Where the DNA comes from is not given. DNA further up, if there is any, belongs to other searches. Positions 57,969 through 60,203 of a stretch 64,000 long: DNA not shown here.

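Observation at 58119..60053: YNL115C: polytopic membrane domain fused to an alpha/beta-hydrolase-like domain with Asp at the nucleophile elbow (GYDLGG)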

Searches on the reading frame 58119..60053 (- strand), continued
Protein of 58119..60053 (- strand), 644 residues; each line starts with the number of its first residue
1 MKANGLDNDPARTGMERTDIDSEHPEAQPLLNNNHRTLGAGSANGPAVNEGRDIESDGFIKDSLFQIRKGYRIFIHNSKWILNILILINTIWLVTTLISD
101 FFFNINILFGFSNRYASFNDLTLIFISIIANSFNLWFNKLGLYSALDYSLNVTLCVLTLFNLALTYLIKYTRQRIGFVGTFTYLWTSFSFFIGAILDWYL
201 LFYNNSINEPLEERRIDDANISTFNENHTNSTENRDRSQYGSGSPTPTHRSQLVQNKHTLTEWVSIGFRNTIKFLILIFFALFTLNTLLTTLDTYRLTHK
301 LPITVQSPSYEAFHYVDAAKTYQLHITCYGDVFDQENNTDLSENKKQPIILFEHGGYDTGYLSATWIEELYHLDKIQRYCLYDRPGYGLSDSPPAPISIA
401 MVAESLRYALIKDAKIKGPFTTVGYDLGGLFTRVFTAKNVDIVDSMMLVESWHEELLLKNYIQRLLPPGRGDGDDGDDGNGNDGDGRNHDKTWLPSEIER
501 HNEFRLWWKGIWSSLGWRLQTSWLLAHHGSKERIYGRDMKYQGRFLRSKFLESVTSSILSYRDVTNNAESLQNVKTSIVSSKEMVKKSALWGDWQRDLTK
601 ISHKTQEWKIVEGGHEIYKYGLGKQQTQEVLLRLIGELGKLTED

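Call 24: fold_search(model_id=the predicted structure, library=pdb)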
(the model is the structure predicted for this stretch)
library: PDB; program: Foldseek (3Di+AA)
matches with E <= 10: 1517; with E <= 0.001: 945
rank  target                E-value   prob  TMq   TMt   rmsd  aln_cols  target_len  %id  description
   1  3fob_B                5.8e-08  1.00  0.30  0.62   7.8       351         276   13  Crystal structure of bromoperoxidase from Bacillus anthracis (released 2009-01-06)
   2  1va4_A                6.4e-08  1.00  0.31  0.66   7.7       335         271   13  Pseudomonas fluorescens aryl esterase (released 2004-07-06)
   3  4l0c_F                9.2e-08  1.00  0.29  0.65   6.1       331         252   14  Crystal structure of the N-Fopmylmaleamic acid deformylase Nfo(S94A) from Pseudomonas putida S16 (released 2014-06-04)
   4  7dq9_A                1.0e-07  1.00  0.29  0.64   8.2       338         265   13  Crystal structure of a type-A feruloyl esterase from gut Alistipes shahii (released 2021-12-22)
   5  3hi4_A                1.5e-07  1.00  0.29  0.63   7.4       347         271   11  Switching catalysis from hydrolysis to perhydrolysis in P. fluorescens esterase (released 2010-02-23)
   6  3t4u_A                1.5e-07  1.00  0.31  0.66   7.6       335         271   13  L29I Mutation in an Aryl Esterase from Pseudomonas fluorescens Leads to Unique Peptide Flip and Increased Activity (released 2012-08-01)
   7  3v1l                  1.5e-07  1.00  0.30  0.62   7.2       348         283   14  Crystal Structure of the S112A/H265Q mutant of a C-C hydrolase, BphD from Burkholderia xenovorans LB400 (released 2012-03-21)
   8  8agn_BBB              1.5e-07  1.00  0.32  0.64   6.1       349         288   16  Cyclohexane epoxide low pH soak of epoxide hydrolase from metagenomic source ch65 (released 2023-08-16)
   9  5mxp_A                1.6e-07  1.00  0.32  0.64   5.8       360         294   13  Haloalkane dehalogenase DmxA from Marinobacter sp. ELB17 possessing a unique catalytic residue (released 2018-07-25)
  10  2xua_H                1.7e-07  1.00  0.29  0.64   7.6       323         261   14  Crystal structure of the enol-lactonase from Burkholderia xenovorans LB400 (released 2011-01-26)
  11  5h3h_B                1.8e-07  1.00  0.30  0.65   6.9       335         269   12  Esterase (EaEST) from Exiguobacterium antarcticum (released 2017-01-11)
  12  8agm_DDD              2.0e-07  1.00  0.32  0.63   6.4       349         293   16  Limonene epoxide low pH soak of epoxide hydrolase from metagenomic source ch65 (released 2023-08-16)
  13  8agn_DDD              2.0e-07  1.00  0.31  0.61   6.8       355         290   17  Cyclohexane epoxide low pH soak of epoxide hydrolase from metagenomic source ch65 (released 2023-08-16)
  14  8pi1_E                2.3e-07  1.00  0.31  0.68   7.6       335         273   12  Bicyclic INCYPRO Pseudomonas fluorescens esterase (released 2023-11-01)
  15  2pu7                  2.4e-07  1.00  0.31  0.62   6.9       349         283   14  Crystal Structure of S112A/H265A double mutant of a C-C hydrolase, BphD, from Burkholderia xenovorans LB400 (released 2007-05-22)
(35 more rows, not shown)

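Call 25: search_protein_representatives(alignment_id=A1)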
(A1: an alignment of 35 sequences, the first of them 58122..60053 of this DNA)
Query: 35 sequences, 627 profile positions. Proteins with E-value up to 0.001 (for the whole library): 5516; up to 1e-10: 445; up to 1e-30: 47. The best 150 are listed.
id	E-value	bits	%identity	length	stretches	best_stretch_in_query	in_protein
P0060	8.9e-253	857.0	-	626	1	5-627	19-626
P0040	4.4e-246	834.9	-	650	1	3-627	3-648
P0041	2.5e-236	802.6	-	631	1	24-626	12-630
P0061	1.8e-204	697.4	-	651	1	26-626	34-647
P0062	1.8e-197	674.2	-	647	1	35-626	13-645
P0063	4.0e-177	607.0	-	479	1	143-624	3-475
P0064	2.1e-173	594.8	-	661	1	28-627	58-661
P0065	5.6e-104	365.4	-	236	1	388-627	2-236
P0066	1.2e-103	364.4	-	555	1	108-626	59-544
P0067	8.7e-98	345.0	-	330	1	25-350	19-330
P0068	5.8e-95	335.7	-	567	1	109-627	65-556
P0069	1.4e-88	314.6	-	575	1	108-625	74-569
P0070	9.1e-82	292.1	-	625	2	9-456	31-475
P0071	4.0e-80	286.6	-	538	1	118-625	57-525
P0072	3.9e-79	283.3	-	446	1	156-626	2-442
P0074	6.9e-72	259.4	-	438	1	250-626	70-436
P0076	3.2e-65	237.4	-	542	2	103-454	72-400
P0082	1.1e-49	186.1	-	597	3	110-455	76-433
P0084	7.4e-44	166.8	-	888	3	492-622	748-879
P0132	1.2e-16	77.0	-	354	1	357-449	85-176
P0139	5.3e-16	74.8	-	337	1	342-454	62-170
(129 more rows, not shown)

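Call 29: list_cluster_members(proteins=[P0061, P0066, P0069, P0070, P0074, P0071, P0076, P0084, P0082, P0132])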
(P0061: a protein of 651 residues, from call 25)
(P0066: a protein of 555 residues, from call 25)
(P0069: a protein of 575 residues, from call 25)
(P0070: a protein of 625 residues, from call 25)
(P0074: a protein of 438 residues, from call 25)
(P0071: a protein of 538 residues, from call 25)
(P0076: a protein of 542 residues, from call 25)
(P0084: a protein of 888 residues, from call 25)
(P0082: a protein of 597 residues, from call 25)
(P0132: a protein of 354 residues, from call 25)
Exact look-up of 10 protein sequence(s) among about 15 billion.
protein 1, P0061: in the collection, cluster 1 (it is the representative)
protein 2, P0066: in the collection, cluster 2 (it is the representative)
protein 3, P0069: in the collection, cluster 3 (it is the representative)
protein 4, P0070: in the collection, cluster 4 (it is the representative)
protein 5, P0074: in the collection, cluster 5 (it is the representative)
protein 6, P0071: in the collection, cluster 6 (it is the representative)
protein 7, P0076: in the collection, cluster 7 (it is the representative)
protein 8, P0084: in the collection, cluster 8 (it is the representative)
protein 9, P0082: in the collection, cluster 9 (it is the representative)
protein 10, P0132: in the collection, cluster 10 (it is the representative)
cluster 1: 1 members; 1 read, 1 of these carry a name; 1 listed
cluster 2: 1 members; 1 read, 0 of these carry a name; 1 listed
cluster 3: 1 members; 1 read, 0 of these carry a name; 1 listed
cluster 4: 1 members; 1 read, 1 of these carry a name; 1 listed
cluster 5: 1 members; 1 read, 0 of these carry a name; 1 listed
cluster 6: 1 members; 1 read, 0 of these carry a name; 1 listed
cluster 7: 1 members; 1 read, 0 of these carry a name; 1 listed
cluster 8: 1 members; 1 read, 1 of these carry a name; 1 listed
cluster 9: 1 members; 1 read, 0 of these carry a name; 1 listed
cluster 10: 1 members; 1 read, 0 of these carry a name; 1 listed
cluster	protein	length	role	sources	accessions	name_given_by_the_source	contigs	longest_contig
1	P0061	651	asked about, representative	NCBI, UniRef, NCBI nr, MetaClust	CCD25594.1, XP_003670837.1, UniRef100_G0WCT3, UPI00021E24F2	uncharacterized protein NDAI_0F02760 [Naumovozyma dairenensis CBS 421] | AB hydrolase-1 domain-containing protein n=1 Tax=Naumovozyma dairenensis (strain ATCC ... | hypothetical protein NDAI_0F02760 [Naumovozyma dairenensis CBS 421]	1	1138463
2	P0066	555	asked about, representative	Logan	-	-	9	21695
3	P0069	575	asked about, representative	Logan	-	-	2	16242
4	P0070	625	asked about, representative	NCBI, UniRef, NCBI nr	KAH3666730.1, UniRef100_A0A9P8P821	hypothetical protein WICMUC_005547 [Wickerhamomyces mucosus] | AB hydrolase-1 domain-containing protein n=1 Tax=Wickerhamomyces mucosus TaxID=1378264 ...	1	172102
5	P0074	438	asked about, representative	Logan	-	-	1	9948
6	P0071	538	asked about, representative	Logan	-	-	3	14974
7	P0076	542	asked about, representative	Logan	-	-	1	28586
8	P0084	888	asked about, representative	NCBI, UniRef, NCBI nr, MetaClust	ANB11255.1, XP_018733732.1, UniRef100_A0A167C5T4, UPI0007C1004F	hypothetical protein AWJ20_4058 [Sugiyamaella lignohabitans] | AB hydrolase-1 domain-containing protein n=1 Tax=Sugiyamaella lignohabitans TaxID=796027 ... | uncharacterized protein AWJ20_4058 [Sugiyamaella lignohabitans]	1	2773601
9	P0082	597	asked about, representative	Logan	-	-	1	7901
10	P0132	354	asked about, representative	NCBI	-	-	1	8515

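Call 31: find_homologous_proteins(query=A2, max_evalue=1e-10)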
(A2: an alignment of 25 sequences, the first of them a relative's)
Query A2 (25 sequences) (575 aa, profile of the alignment): 93 proteins with E <= 1e-10 among 8000 candidates.
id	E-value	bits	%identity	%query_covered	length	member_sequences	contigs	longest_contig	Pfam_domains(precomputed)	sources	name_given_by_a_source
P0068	6.6e-190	650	38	93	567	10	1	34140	PF00561.27,PF10329.15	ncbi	ncbi:hypothetical protein OXX59_004453 [Metschnikowia pulcherrima]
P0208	9.9e-188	643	39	94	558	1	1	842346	PF00561.27,PF10329.15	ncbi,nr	ncbi:hypothetical protein JCM33374_g497 [Metschnikowia sp. JCM 33374]|nr:hypothetical protein JCM333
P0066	5.3e-187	641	38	96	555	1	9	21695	PF12697.14,PF00561.27,PF10329.15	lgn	-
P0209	1.3e-185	636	37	93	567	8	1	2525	PF00561.27,PF10329.15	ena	-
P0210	3.6e-185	635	37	96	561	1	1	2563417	PF00561.27,PF10329.15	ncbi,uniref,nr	ncbi:hypothetical protein METBIDRAFT_39790 [Metschnikowia bicuspidata var. bicuspidata NRRL YB-4993]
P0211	3.9e-184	631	40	92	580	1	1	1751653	PF00561.27,PF10329.15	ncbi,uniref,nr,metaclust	ncbi:hypothetical protein PACTADRAFT_2339 [Pachysolen tannophilus NRRL Y-2460]|uniref:AB hydrolase-1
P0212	6.3e-184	631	39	90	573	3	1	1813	PF00561.27,PF10329.15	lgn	-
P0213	1.5e-183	629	44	98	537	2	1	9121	PF12697.14,PF00561.27,PF10329.15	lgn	-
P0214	1.7e-183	629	45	90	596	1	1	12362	PF12697.14,PF00561.27,PF00975.27,PF10329.15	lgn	-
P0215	5.3e-182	624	43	91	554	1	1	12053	PF00561.27,PF10329.15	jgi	-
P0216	1.3e-181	623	38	94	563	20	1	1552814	PF10329.15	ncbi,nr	ncbi:hypothetical protein CJI97_001615 [Candidozyma auris]|nr:hypothetical protein CJI97_001615 [[Ca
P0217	1.4e-181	623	44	90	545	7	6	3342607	PF12697.14,PF00561.27,PF10329.15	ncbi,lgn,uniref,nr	ncbi:hypothetical protein WICANDRAFT_49178 [Wickerhamomyces anomalus NRRL Y-366-8]|uniref:AB hydrola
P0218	7.3e-181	620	42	90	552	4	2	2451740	PF12697.14,PF00561.27,PF10329.15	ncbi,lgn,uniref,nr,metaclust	ncbi:unnamed protein product [Cyberlindnera jadinii]|uniref:AB hydrolase-1 domain-containing protein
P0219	1.2e-180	620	44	90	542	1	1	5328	PF12697.14,PF00561.27,PF10329.15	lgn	-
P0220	4.0e-180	618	40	87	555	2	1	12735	PF00561.27,PF10329.15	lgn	-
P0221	5.0e-180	618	44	90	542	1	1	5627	PF12697.14,PF00561.27,PF10329.15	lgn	-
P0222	7.3e-180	617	39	87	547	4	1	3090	PF10329.15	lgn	-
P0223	7.3e-180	617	42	97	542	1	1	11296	PF12697.14,PF00561.27,PF10329.15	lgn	-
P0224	6.2e-179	614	39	87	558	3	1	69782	PF00561.27,PF10329.15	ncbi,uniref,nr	ncbi:uncharacterized vacuolar membrane protein [[Candida] railenensis]|uniref:Uncharacterized vacuol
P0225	6.7e-179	614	38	91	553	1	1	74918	PF00561.27,PF10329.15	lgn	-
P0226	1.0e-178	613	38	89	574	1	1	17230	PF00561.27,PF10329.15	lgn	-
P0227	2.1e-178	612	38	97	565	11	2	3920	PF00561.27,PF10329.15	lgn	-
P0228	2.2e-178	612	41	90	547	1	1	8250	PF00561.27,PF10329.15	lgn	-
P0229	4.1e-178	611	39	97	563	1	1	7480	PF00561.27,PF10329.15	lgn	-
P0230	5.8e-178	611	42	98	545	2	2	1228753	PF12697.14,PF00561.27,PF00975.27,PF10329.15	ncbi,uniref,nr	ncbi:CYFA0S13e00518g1_1 [Cyberlindnera fabianii]|uniref:CYFA0S13e00518g1_1 n=1 Tax=Cyberlindnera fab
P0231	1.3e-177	610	38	88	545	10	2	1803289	PF10329.15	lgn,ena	-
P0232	1.6e-177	609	41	91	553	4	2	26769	PF00561.27,PF10329.15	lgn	-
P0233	2.3e-177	609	40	90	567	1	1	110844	PF00561.27,PF10329.15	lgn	-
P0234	8.3e-177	607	43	95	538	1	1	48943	PF12697.14,PF00561.27,PF10329.15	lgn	-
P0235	1.2e-176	606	40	87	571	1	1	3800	PF12697.14,PF00561.27,PF10329.15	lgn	-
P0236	2.1e-176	606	40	90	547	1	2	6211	PF00561.27,PF10329.15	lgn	-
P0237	2.8e-176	605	38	89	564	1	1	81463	PF10329.15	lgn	-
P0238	3.2e-176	605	38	96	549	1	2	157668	PF00561.27,PF10329.15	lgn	-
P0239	4.5e-176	605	36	89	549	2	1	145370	PF00561.27,PF10329.15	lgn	-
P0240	5.3e-176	604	37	98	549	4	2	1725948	PF00561.27,PF10329.15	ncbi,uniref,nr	ncbi:predicted protein [Scheffersomyces stipitis CBS 6054]|uniref:AB hydrolase-1 domain-containing p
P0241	3.3e-175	602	39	93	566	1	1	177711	PF12697.14,PF00561.27,PF10329.15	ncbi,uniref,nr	ncbi:hypothetical protein BABINDRAFT_163890 [Babjeviella inositovora NRRL Y-12698]|uniref:AB hydrola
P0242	3.5e-175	602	39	87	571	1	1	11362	PF00561.27,PF10329.15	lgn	-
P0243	5.9e-175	601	38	90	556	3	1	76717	PF00561.27,PF10329.15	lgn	-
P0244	6.2e-175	601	40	87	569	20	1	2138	PF12697.14,PF00561.27,PF10329.15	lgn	-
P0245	6.6e-175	601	37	93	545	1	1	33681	PF00561.27,PF10329.15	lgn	-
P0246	9.4e-175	600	40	89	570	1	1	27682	PF00561.27,PF10329.15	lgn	-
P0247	1.0e-174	600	39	90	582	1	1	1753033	PF00561.27,PF10329.15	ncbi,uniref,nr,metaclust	ncbi:unnamed protein product [Kuraishia capsulata CBS 1993]|uniref:AB hydrolase-1 domain-containing 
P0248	1.6e-174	599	40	90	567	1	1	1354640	PF12697.14,PF00561.27,PF10329.15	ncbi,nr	ncbi:putative vacuolar membrane protein [Meyerozyma sp. JA9]|nr:putative vacuolar membrane protein [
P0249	1.8e-174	599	39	95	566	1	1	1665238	PF12697.14,PF00561.27,PF10329.15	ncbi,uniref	ncbi:uncharacterized protein RJT20DRAFT_130170 [Scheffersomyces xylosifermentans]|uniref:uncharacter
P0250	2.1e-174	599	37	95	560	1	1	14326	PF00561.27,PF10329.15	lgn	-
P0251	4.5e-174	598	39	87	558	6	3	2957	PF00561.27,PF10329.15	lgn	-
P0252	7.7e-174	597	38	94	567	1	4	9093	PF00561.27,PF10329.15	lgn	-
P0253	1.1e-173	597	40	88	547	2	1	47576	PF12697.14,PF00561.27,PF10329.15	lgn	-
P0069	2.5e-173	596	100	100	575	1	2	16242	PF00561.27,PF10329.15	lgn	-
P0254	3.4e-173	595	40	88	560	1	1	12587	PF00561.27,PF10329.15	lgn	-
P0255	4.9e-173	595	39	91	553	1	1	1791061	PF00561.27,PF10329.15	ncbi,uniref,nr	ncbi:uncharacterized protein PRCAT00003192001 [Priceomyces carsonii]|uniref:uncharacterized protein 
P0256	5.3e-173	594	38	99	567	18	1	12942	PF12697.14,PF00561.27,PF10329.15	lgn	-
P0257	1.8e-172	593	35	96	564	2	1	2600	PF00561.27,PF10329.15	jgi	jgi:pimeloyl-ACP methyl ester carboxylesterase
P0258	3.6e-172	592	43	87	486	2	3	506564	PF12697.14,PF00561.27,PF10329.15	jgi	jgi:pimeloyl-ACP methyl ester carboxylesterase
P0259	5.8e-172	591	42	91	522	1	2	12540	PF00561.27,PF10329.15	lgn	-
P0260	7.6e-172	591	37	94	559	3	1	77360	PF00561.27,PF10329.15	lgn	-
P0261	2.2e-171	589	38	90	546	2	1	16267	PF00561.27,PF10329.15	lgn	-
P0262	4.8e-171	588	37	95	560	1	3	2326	PF00561.27,PF10329.15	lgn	-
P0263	5.1e-171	588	37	95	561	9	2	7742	PF00561.27,PF10329.15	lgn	-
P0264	5.7e-171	588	38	90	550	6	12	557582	PF00561.27,PF10329.15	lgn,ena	-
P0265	6.2e-171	588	40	88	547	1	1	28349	PF00561.27,PF10329.15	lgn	-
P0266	8.4e-171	587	39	93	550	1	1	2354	PF00561.27,PF10329.15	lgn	-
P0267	1.1e-170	587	38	94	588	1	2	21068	PF12697.14,PF00561.27,PF10329.15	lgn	-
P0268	1.1e-170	587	36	91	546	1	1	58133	PF00561.27,PF10329.15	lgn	-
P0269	1.6e-170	586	37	92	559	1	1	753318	PF00561.27,PF10329.15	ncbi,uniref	ncbi:uncharacterized protein RJT21DRAFT_116523 [Scheffersomyces amazonensis]|uniref:uncharacterized 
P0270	2.0e-170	586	39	93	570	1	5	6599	PF00561.27,PF10329.15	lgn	-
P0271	2.0e-170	586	36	95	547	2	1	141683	PF10329.15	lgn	-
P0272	2.8e-170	585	37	97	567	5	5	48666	PF12697.14,PF00561.27,PF10329.15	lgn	-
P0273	2.8e-170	585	37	97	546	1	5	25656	PF12697.14,PF00561.27,PF10329.15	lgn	-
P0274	1.0e-169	584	37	91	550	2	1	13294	PF00561.27,PF10329.15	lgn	-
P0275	2.0e-169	583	37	90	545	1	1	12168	PF10329.15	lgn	-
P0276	2.1e-169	583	38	94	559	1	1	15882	PF00561.27,PF10329.15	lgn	-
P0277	2.0e-168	579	43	83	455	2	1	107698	PF12697.14,PF00561.27,PF10329.15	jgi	jgi:pimeloyl-ACP methyl ester carboxylesterase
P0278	2.0e-168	579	38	94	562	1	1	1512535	PF00561.27,PF10329.15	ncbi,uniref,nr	ncbi:alpha/beta-hydrolase [Suhomyces tanzawaensis NRRL Y-17324]|uniref:Alpha/beta-hydrolase n=1 Tax=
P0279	1.1e-167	577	35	94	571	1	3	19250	PF00561.27,PF10329.15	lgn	-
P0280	1.3e-167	577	39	89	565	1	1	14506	PF00561.27,PF10329.15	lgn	-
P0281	1.2e-166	573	51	97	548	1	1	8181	PF12697.14,PF00561.27,PF10329.15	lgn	-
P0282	2.7e-166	572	37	91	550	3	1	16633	PF00561.27,PF10329.15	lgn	-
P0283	1.0e-163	564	50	92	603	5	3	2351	PF12697.14,PF00561.27,PF10329.15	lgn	-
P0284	1.9e-163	563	38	95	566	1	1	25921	PF12697.14,PF00561.27,PF10329.15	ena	-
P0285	1.9e-163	563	39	90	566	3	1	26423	PF12697.14,PF00561.27,PF10329.15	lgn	-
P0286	7.7e-163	561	50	97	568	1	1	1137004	PF00561.27,PF10329.15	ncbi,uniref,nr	ncbi:hypothetical protein DASC09_050880 [Saccharomycopsis crataegensis]|uniref:AB hydrolase-1 domain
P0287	1.5e-162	560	38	87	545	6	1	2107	PF12697.14,PF00561.27,PF10329.15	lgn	-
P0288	2.2e-162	559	38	90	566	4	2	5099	PF12697.14,PF00561.27,PF10329.15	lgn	-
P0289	2.3e-162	559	54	91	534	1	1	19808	PF12697.14,PF00561.27,PF10329.15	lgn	-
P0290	4.8e-162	558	39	89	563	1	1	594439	PF00561.27,PF10329.15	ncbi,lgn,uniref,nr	ncbi:uncharacterized protein KQ657_004769 [Scheffersomyces spartinae]|uniref:AB hydrolase-1 domain-c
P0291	8.2e-160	551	38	99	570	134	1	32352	PF00561.27,PF00975.27,PF10329.15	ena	-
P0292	2.6e-159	549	31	84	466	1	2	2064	PF10329.15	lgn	-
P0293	4.2e-159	549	37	97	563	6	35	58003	PF00561.27,PF10329.15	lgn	-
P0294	2.6e-155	536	39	82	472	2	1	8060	PF12697.14,PF00561.27,PF10329.15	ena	-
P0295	2.0e-137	477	31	60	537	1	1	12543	PF10329.15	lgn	-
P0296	1.8e-134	467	27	81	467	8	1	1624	PF10329.15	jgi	-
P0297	2.0e-114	401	46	41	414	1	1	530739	PF10329.15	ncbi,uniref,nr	ncbi:uncharacterized protein CYBJADRAFT_162894 [Cyberlindnera jadinii NRRL Y-1542]|uniref:AB hydrola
